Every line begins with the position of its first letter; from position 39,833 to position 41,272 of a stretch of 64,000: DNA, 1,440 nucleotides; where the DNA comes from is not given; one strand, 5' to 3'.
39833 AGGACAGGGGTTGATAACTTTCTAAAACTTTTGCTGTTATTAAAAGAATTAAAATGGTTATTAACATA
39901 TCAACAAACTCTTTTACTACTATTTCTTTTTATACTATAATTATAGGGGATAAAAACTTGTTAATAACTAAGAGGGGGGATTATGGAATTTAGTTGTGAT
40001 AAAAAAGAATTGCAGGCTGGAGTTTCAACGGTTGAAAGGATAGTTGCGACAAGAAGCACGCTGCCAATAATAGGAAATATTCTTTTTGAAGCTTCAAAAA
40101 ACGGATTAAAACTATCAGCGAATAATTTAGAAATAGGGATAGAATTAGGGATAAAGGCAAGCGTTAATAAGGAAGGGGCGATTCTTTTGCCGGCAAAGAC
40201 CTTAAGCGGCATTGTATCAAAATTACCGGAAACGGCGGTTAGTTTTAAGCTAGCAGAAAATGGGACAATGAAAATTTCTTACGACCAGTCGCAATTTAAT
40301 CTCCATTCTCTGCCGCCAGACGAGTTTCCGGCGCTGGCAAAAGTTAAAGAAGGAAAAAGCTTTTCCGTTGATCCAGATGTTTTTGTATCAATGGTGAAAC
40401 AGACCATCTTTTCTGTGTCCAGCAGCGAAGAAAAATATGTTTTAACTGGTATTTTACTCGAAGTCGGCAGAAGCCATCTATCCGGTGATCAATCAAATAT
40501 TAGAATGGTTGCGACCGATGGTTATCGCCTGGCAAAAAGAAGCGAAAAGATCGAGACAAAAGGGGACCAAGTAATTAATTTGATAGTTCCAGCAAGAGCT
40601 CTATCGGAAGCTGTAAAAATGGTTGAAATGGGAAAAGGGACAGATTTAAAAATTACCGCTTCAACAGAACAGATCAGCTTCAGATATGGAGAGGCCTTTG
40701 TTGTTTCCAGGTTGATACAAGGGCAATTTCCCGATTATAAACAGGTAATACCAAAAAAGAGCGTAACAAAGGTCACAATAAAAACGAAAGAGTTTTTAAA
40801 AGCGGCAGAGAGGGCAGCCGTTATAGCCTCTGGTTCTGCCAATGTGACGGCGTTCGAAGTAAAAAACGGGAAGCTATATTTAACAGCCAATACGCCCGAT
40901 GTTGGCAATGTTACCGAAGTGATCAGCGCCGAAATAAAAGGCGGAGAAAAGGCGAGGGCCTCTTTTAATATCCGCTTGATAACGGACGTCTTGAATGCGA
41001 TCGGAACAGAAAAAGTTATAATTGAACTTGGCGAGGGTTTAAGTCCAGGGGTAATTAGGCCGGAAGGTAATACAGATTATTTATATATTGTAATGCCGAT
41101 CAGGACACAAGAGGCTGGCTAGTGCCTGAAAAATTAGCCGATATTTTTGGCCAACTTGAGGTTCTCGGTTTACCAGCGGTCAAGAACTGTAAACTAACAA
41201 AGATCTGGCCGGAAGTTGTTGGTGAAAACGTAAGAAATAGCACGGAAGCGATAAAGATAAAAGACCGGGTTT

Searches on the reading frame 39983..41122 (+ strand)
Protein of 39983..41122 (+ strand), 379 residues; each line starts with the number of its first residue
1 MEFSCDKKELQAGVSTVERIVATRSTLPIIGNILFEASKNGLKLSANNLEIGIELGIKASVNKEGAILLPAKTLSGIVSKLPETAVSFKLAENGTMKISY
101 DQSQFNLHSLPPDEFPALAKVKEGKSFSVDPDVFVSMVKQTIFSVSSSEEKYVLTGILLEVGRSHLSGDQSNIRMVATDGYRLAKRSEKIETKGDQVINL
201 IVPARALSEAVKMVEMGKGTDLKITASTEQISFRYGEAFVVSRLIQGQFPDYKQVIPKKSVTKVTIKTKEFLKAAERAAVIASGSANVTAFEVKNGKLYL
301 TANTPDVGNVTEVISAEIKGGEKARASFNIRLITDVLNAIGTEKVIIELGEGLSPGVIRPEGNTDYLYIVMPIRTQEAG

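Call 4: search_protein_families(library=pfam, proteins=[window:39983-41122:+])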
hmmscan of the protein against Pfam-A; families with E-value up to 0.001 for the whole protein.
window:39983-41122:+ (379 aa): 3 families
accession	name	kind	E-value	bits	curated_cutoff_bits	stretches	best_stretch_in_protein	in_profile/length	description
PF00712.24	DNA_pol3_beta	-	2.7e-31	108.6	24.4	2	1-118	1-119/120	DNA polymerase III beta subunit, N-terminal domain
PF02767.21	DNA_pol3_beta_2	-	5.9e-27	94.7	27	1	129-251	2-116/116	DNA polymerase III beta subunit, central domain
PF02768.20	DNA_pol3_beta_3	-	3.3e-25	88.7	27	1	253-374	1-121/121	DNA polymerase III beta subunit, C-terminal domain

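Call 24: find_encoding_contigs(protein=window:39983-41122:+, flank=10000, max_places=4)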
Protein window:39983-41122:+ (379 aa): no gene with exactly this product is on record in the collection.
